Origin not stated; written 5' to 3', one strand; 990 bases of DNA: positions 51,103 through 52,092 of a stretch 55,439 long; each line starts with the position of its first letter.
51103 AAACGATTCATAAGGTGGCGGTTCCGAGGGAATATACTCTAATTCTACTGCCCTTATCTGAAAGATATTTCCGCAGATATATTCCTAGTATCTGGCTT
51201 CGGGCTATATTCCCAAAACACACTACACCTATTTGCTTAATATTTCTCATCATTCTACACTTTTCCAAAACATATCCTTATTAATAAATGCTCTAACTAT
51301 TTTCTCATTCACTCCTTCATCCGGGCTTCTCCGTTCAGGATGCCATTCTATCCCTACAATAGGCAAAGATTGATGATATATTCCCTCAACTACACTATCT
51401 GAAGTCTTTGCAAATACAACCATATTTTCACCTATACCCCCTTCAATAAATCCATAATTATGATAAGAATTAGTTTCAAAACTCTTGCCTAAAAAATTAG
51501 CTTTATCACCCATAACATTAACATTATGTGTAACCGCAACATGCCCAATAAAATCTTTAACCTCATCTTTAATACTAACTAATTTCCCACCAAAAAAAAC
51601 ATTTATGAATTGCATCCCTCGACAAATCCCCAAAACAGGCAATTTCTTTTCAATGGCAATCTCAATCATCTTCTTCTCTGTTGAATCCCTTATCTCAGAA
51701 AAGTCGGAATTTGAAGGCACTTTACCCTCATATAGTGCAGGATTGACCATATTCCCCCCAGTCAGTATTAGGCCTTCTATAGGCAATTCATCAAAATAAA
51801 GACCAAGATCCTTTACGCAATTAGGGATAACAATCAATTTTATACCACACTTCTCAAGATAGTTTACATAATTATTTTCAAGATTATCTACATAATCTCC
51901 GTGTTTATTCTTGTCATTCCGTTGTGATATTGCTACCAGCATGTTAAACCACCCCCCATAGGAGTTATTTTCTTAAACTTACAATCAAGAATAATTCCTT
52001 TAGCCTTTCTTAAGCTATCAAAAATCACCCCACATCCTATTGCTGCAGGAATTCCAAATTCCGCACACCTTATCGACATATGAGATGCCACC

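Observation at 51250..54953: Archaeal operon mirroring the Campylobacter phosphoramidate (MeOPN) donor pathway: kinase-cytidylyltransferase fusion coupled to a C26/GATase hydrolase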

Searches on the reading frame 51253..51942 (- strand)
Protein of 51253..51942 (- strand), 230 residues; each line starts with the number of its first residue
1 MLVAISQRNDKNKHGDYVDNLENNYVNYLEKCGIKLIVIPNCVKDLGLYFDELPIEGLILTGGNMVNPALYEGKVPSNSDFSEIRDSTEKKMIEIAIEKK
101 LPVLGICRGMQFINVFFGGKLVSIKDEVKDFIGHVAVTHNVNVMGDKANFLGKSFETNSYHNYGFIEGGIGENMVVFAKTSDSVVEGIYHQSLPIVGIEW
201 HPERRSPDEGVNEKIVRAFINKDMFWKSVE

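Call 3: search_protein_families(library=pfam, proteins=[window:51253-51942:-], max_evalue=0.01)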
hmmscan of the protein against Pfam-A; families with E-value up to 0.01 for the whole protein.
window:51253-51942:- (230 aa): 2 families
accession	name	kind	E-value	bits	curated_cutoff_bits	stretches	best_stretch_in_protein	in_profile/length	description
PF07722.19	Peptidase_C26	-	2.7e-34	119.3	20.5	1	7-203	11-219/219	Peptidase C26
PF00117.34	GATase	-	1.3e-20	74.3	22.8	1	16-210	4-179/190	Glutamine amidotransferase class-I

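Call 4: search_protein_families(library=ncbifam, proteins=[window:51253-51942:-], max_evalue=0.01)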
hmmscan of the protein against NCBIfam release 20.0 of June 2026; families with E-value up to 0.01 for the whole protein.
window:51253-51942:- (230 aa): 28 families (the best 25 are shown)
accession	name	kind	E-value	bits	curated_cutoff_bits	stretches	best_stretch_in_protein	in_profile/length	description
NF045546.1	GCDPHdlase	equivalog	1.5e-26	93.8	250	1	2-214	2-189/198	gamma-glutamyl-CDP-amidate hydrolase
NF005849.0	PRK07765.1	equivalog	1.7e-14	53.6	308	1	91-204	67-175/219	aminodeoxychorismate/anthranilate synthase component II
NF010081.0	PRK13566.1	equivalog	1.8e-14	52.9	645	1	89-204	589-700/729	anthranilate synthase component I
NF011201.0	PRK14607.1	equivalog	2.4e-14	52.9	670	1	97-222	70-188/534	bifunctional anthranilate synthase component II/anthranilate phosphoribosyltransferase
NF001975.0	PRK00758.1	equivalog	6.8e-14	51.9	198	1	29-220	21-179/185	GMP synthase subunit A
NF008471.0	PRK11366.1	equivalog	2.9e-13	49.8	266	1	14-220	20-241/254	gamma-glutamyl-gamma-aminobutyrate hydrolase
TIGR01815.1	TrpE-clade3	equivalog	2.6e-12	45.6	739.15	1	90-204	578-688/717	anthranilate synthase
TIGR00888.1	guaA_Nterm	equivalog_domain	5.7e-12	45.4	172.15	1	86-220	56-181/188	glutamine-hydrolyzing GMP synthase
NF005367.0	PRK06895.1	equivalog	6.3e-12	45.8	265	1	100-222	72-188/190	anthranilate synthase component II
TIGR01368.1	CPSaseIIsmall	equivalog_domain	7.4e-10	38.3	307.35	1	90-206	236-343/361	glutamine-hydrolyzing carbamoyl-phosphate synthase small subunit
NF005799.0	PRK07649.1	equivalog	9.5e-10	38.3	327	1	99-222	71-187/195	aminodeoxychorismate/anthranilate synthase component II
TIGR00566.1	trpG_papA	subfamily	1.3e-09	38.1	121.05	1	96-221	70-191/192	glutamine amidotransferase of anthranilate synthase or aminodeoxychorismate synthase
NF000848.1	PRK00074.1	equivalog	4.6e-09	35.4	400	1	84-221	54-185/512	glutamine-hydrolyzing GMP synthase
NF009475.0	PRK12838.1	equivalog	6.5e-08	31.9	221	1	92-205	232-336/359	carbamoyl phosphate synthase small subunit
TIGR01823.1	PabB-fungal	equivalog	1.7e-07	29.9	442.55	1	94-221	80-202/742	aminodeoxychorismate synthase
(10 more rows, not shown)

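Call 8: search_solved_structures(query=window:51253-51942:-, max_evalue=0.01)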
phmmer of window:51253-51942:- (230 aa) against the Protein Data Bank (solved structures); distinct sequences matched with E-value up to 0.01: 28.
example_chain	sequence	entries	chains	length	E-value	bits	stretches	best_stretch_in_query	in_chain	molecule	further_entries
3fij_A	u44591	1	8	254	1.1e-16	64.2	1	15-222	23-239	Lin1909 protein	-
7d4r_A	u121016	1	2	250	3.6e-13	52.7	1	54-204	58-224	Probable glutamine amidotransferase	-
7d53_A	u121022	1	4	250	3.4e-12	49.5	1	54-204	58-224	Probable glutamine amidotransferase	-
7d50_A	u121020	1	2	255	3.6e-12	49.4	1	54-204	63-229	Probable glutamine amidotransferase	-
6vtv_A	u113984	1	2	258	3.9e-12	49.3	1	15-220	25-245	Gamma-glutamyl-gamma-aminobutyrate hydrolase PuuD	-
6qur_A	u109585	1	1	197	1.2e-10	44.4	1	99-210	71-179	Glutaminase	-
8gr1_A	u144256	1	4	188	7e-10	41.9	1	89-210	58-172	GMP synthase [glutamine-hydrolyzing] subunit A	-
8gr3_A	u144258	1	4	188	1.2e-09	41.1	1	89-210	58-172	GMP synthase [glutamine-hydrolyzing] subunit A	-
7d96_A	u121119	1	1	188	1.7e-09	40.7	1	89-210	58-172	GMP synthase [glutamine-hydrolyzing] subunit A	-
2lxn_A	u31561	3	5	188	1.7e-09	40.7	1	89-210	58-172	GMP synthase [glutamine-hydrolyzing] subunit A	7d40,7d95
7yc6_A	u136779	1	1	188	2.1e-09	40.3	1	89-210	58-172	GMP synthase [glutamine-hydrolyzing] subunit A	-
7d97_A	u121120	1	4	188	6.1e-09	38.8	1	89-210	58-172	GMP synthase [glutamine-hydrolyzing] subunit A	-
1qdl_B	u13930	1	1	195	7.6e-09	38.5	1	97-222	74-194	PROTEIN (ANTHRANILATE SYNTHASE (TRPG-SUBUNIT))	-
2a9v_A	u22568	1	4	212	9.8e-09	38.2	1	98-210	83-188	GMP synthase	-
1wl8_A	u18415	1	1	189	4.7e-08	36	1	90-219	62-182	GMP synthase [glutamine-hydrolyzing] subunit A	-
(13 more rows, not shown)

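Call 75: find_homologous_proteins(query=window:51253-51942:-, max_evalue=0.00001)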
Query window:51253-51942:- (230 aa): 366 proteins with E <= 0.00001 among 431 candidates; the best 120 are listed.
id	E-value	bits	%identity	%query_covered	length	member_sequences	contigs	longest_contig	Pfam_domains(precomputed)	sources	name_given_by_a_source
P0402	5.8e-151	518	100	100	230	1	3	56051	PF07722.20,PF00117.35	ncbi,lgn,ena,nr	ncbi:MAG: gamma-glutamyl-gamma-aminobutyrate hydrolase family protein [Nanoarchaeota archaeon]|nr:ga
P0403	4.1e-90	319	63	98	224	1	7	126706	PF07722.20,PF00117.35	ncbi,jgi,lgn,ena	-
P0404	7.9e-89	315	62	99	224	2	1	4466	PF07722.20,PF00117.35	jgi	-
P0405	3.1e-88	313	62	99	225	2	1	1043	PF07722.20,PF00117.35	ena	-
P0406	1.6e-84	301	60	99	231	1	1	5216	PF07722.20,PF00117.35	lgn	-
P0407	1.9e-84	301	61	99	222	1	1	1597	PF07722.20,PF00117.35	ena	-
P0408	2.0e-84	301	58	99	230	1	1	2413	PF07722.20,PF00117.35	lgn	-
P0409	3.0e-84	300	58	98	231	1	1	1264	PF07722.20,PF00117.35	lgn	-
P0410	1.2e-83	298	59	99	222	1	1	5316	PF07722.20,PF00117.35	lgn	-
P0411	2.9e-83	297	60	99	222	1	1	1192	PF07722.20,PF00117.35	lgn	-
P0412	5.1e-83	296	58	99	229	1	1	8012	PF07722.20,PF00117.35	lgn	-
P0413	6.8e-83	296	57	99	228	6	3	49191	PF07722.20,PF00117.35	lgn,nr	nr:gamma-glutamyl-gamma-aminobutyrate hydrolase family protein [Candidatus Woesearchaeota archaeon]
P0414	1.8e-82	294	58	99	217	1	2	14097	PF07722.20,PF00117.35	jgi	-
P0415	3.8e-82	293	57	99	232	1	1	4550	PF07722.20,PF00117.35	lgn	-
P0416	4.9e-82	293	58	99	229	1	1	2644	PF07722.20,PF00117.35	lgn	-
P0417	2.5e-81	291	57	99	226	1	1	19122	PF07722.20,PF00117.35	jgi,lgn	-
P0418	3.1e-81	290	55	99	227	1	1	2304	PF07722.20,PF00117.35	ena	-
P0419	1.8e-80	288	56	99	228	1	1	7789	PF07722.20,PF00117.35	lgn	-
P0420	2.7e-80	287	57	99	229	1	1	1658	PF07722.20,PF00117.35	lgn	-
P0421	3.9e-80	287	57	99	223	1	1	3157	PF07722.20,PF00117.35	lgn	-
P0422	4.3e-80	286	57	99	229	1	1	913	PF07722.20,PF00117.35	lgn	-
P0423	6.3e-79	283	56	98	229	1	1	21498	PF07722.20,PF00117.35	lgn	-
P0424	9.1e-79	282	56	99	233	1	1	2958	PF07722.20,PF00117.35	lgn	-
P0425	1.5e-78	281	56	99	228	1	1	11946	PF07722.20,PF00117.35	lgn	-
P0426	1.5e-77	278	54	99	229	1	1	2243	PF07722.20,PF00117.35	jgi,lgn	-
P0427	9.5e-77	276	54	99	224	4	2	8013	PF07722.20,PF00117.35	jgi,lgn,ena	-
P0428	1.3e-75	272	52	99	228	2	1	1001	PF07722.20,PF00117.35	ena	-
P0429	2.9e-75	271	54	99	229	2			PF07722.20,PF00117.35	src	-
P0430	1.3e-74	269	53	99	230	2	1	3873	PF07722.20,PF00117.35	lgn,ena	-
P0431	1.9e-74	268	55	99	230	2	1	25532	PF07722.20,PF00117.35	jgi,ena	-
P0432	2.2e-74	268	54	99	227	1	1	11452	PF07722.20,PF00117.35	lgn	-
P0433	3.4e-74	267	52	99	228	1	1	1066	PF07722.20,PF00117.35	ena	-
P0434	3.8e-74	267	54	99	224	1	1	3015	PF07722.20,PF00117.35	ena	-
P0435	4.2e-74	267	55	99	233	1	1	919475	PF07722.20,PF00117.35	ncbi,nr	ncbi:MAG: gamma-glutamyl-gamma-aminobutyrate hydrolase family protein [Candidatus Woesearchaeota arc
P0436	4.3e-74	267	54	98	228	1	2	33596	PF07722.20,PF00117.35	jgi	-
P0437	6.9e-74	266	51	99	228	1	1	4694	PF07722.20,PF00117.35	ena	-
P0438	1.9e-73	265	52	100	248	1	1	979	PF07722.20,PF00117.35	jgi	-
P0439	5.4e-73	263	56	99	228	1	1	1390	PF07722.20,PF00117.35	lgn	-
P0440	1.1e-72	262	52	98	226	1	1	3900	PF07722.20,PF00117.35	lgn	-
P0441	1.3e-72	262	54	99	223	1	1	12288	PF07722.20,PF00117.35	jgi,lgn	-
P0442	2.0e-72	261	56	99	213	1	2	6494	PF07722.20,PF00117.35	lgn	-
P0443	2.0e-71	258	52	99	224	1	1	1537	PF07722.20,PF00117.35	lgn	-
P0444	2.4e-71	258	50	99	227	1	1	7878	PF07722.20,PF00117.35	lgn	-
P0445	3.1e-71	257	55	99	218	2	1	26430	PF07722.20,PF00117.35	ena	-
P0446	5.1e-71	257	51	99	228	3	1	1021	PF07722.20,PF00117.35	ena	-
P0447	5.4e-71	257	51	99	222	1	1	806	PF07722.20,PF00117.35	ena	-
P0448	5.5e-71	257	47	98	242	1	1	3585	PF07722.20,PF00117.35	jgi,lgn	-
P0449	1.1e-70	256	49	98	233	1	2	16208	PF07722.20,PF00117.35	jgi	-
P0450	2.0e-70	255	54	99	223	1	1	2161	PF07722.20,PF00117.35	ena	-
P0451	2.2e-70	255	50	99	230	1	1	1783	PF07722.20,PF00117.35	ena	-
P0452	2.3e-70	255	50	99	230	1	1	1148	PF07722.20,PF00117.35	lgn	-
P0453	2.5e-70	254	50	99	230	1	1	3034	PF07722.20,PF00117.35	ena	-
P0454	3.4e-70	254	50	98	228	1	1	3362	PF07722.20,PF00117.35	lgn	-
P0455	3.8e-70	254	49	99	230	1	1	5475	PF07722.20,PF00117.35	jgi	-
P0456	6.8e-70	253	53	99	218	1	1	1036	PF07722.20,PF00117.35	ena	-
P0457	8.7e-70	253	52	99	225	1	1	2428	PF07722.20,PF00117.35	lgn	-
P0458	9.2e-70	253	50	99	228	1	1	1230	PF07722.20,PF00117.35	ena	-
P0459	1.1e-69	252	51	99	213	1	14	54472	PF07722.20,PF00117.35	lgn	-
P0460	6.4e-69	250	51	98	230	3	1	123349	PF07722.20,PF00117.35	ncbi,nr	ncbi:gamma-glutamyl-gamma-aminobutyrate hydrolase family protein [Candidatus Woesearchaeota archaeon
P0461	1.1e-68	249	50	97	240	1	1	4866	PF07722.20,PF00117.35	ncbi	-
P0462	1.2e-68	249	57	83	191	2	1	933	PF07722.20,PF00117.35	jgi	jgi:putative glutamine amidotransferase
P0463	2.2e-68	248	59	99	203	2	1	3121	PF07722.20,PF00117.35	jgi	-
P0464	5.1e-68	247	52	99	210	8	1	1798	PF07722.20,PF00117.35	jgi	-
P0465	1.8e-67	245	51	99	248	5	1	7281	PF07722.20,PF00117.35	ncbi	-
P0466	6.4e-67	243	48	99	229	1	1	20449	PF07722.20,PF00117.35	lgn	-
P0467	7.3e-67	243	50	99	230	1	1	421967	PF07722.20,PF00117.35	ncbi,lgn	-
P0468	8.2e-67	243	50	99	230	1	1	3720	PF07722.20,PF00117.35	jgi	jgi:gamma-glutamyl-gamma-aminobutyrate hydrolase PuuD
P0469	2.1e-66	242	48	99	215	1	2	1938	PF07722.20,PF00117.35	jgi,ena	-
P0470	2.2e-66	242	50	98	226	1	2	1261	PF07722.20,PF00117.35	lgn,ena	-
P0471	4.5e-66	241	50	98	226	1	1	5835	PF07722.20,PF00117.35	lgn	-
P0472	8.2e-66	240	50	99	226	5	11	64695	PF07722.20,PF00117.35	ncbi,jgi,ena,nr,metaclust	ncbi:MAG TPA: gamma-glutamyl-gamma-aminobutyrate hydrolase family protein [Candidatus Nanoarchaeia a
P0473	9.2e-66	240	53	99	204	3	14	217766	PF07722.20,PF00117.35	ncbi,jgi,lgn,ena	jgi:N5-(cytidine 5'-diphosphoramidyl)-L-glutamine hydrolase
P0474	1.1e-65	239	51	99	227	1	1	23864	PF07722.20,PF00117.35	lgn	-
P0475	1.8e-65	239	50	99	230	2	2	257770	PF07722.20,PF00117.35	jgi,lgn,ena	jgi:putative glutamine amidotransferase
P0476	5.0e-65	237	50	99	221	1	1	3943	PF07722.20,PF00117.35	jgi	jgi:putative glutamine amidotransferase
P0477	6.1e-65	237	50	99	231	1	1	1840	PF07722.20,PF00117.35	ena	-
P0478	7.1e-65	237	49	99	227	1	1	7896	PF07722.20,PF00117.35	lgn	-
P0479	7.8e-65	237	47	98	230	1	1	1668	PF07722.20,PF00117.35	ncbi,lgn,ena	-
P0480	1.0e-64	236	50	99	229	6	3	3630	PF07722.20,PF00117.35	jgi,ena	-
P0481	1.1e-64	236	50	98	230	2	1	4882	PF07722.20,PF00117.35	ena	-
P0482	1.5e-64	236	51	99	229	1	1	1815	PF07722.20,PF00117.35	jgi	-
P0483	2.1e-64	235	47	98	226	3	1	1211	PF07722.20,PF00117.35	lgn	-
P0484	2.7e-64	235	51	99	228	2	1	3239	PF07722.20,PF00117.35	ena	-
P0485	3.8e-64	234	48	99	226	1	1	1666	PF07722.20,PF00117.35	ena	-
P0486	4.0e-64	234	49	99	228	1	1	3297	PF07722.20,PF00117.35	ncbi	-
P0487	5.2e-64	234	47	99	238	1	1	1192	PF07722.20,PF00117.35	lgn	-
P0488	7.4e-64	233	48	100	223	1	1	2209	PF07722.20,PF00117.35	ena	-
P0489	1.2e-63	233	49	99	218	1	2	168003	PF07722.20,PF00117.35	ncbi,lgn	-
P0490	3.3e-63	231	50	99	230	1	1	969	PF07722.20,PF00117.35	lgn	-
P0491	6.6e-63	230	49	99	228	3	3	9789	PF07722.20,PF00117.35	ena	-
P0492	7.6e-63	230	49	98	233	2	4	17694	PF07722.20,PF00117.35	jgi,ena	-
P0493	7.9e-63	230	48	99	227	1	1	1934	PF07722.20,PF00117.35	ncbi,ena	-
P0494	1.2e-62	229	50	99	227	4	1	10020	PF07722.20,PF00117.35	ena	-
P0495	1.3e-62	229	52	98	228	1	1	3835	PF07722.20,PF00117.35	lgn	-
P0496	3.6e-62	228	48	99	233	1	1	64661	PF07722.20,PF00117.35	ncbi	ncbi:MAG: gamma-glutamyl-gamma-aminobutyrate hydrolase family protein [bacterium]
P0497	7.4e-62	227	48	99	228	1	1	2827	PF07722.20,PF00117.35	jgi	-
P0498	1.8e-61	226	48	99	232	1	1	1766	PF07722.20,PF00117.35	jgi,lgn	-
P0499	3.1e-61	225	48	98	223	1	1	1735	PF07722.20,PF00117.35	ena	-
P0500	3.2e-61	225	47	99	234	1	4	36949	PF07722.20,PF00117.35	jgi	-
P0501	7.4e-61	224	51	99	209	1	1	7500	PF07722.20,PF00117.35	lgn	-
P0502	8.0e-61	223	50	98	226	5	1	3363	PF07722.20,PF00117.35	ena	-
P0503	1.1e-60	223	51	99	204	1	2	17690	PF07722.20,PF00117.35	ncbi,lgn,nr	ncbi:MAG: gamma-glutamyl-gamma-aminobutyrate hydrolase family protein [Nanoarchaeota archaeon]|nr:ga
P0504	1.7e-60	222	45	99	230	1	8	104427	PF07722.20,PF00117.35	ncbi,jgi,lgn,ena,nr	ncbi:hypothetical protein COV93_06940 [Candidatus Woesearchaeota archaeon CG11_big_fil_rev_8_21_14_0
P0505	1.8e-60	222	49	99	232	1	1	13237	PF07722.20,PF00117.35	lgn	-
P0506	2.9e-60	222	47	99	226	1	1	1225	PF07722.20,PF00117.35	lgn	-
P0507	4.7e-60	221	48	99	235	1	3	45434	PF07722.20,PF00117.35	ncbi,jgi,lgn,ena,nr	ncbi:MAG: hypothetical protein B6U72_07225 [Candidatus Altiarchaeales archaeon ex4484_2]|nr:MAG: hyp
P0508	5.4e-60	221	46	99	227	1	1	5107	PF07722.20,PF00117.35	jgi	jgi:N5-(cytidine 5'-diphosphoramidyl)-L-glutamine hydrolase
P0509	7.5e-60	220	50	99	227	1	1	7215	PF07722.20,PF00117.35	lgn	-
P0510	1.2e-59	220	50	98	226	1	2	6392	PF07722.20,PF00117.35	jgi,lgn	-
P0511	2.0e-59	219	46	98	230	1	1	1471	PF07722.20,PF00117.35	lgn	-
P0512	4.9e-59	218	46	99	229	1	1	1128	PF07722.20,PF00117.35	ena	-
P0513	7.2e-59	217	46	100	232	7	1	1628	PF07722.20,PF00117.35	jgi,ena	-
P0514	1.8e-58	216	50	96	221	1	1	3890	PF07722.20,PF00117.35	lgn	-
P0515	2.0e-58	216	47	99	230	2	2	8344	PF07722.20,PF00117.35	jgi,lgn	jgi:gamma-glutamyl-gamma-aminobutyrate hydrolase PuuD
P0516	2.1e-58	215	47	99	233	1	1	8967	PF07722.20,PF00117.35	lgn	-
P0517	2.3e-58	215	47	99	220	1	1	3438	PF07722.20,PF00117.35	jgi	-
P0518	2.9e-58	215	45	99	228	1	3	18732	PF07722.20,PF00117.35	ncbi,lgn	-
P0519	3.0e-58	215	45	98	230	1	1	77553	PF07722.20,PF00117.35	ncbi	-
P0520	3.3e-58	215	44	99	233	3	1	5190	PF07722.20,PF00117.35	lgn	-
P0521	3.9e-58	215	45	99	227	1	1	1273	PF07722.20,PF00117.35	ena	-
